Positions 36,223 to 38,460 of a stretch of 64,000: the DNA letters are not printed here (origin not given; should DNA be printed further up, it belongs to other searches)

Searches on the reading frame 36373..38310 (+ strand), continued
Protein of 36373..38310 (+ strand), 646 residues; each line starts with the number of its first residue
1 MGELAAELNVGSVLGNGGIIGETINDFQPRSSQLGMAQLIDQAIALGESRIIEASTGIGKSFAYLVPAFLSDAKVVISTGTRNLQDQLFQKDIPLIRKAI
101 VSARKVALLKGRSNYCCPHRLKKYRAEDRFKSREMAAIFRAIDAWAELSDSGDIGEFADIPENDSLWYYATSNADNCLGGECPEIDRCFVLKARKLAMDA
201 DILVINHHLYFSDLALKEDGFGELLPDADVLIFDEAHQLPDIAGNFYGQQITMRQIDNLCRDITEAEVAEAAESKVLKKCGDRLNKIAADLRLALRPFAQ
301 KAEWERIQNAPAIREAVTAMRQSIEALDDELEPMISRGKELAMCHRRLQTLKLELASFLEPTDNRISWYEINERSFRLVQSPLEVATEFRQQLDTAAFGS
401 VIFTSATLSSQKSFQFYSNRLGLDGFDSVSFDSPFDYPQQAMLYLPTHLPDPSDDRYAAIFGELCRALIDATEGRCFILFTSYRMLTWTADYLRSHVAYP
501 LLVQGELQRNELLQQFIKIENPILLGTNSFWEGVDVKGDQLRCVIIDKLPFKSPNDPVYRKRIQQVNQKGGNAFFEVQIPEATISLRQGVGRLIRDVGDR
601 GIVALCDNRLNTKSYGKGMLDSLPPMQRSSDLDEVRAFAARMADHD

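Call 53: find_encoding_contigs(protein=P0012, flank=1500, max_places=1)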
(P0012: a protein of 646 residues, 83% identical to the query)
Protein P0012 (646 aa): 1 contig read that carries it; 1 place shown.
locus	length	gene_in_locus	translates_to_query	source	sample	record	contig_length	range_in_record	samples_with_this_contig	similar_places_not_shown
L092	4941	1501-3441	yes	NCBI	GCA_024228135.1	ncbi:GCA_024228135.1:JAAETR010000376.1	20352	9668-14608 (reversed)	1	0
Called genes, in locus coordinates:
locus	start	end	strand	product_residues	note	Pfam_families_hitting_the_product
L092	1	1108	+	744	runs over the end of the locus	PF14814:UB2H, PF00912:Transgly, PF00905:Transpeptidase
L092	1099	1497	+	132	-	PF00515:TPR_1 (faint), PF07719:TPR_2 (weak), PF13428:TPR_14 (faint), PF13181:TPR_8 (faint), PF13424:TPR_12 (faint), PF14559:TPR_19, PF13431:TPR_17 (weak)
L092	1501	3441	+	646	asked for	PF00270:DEAD (faint), PF13307:Helicase_C_2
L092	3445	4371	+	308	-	PF00892:EamA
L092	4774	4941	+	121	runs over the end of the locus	PF07238:PilZ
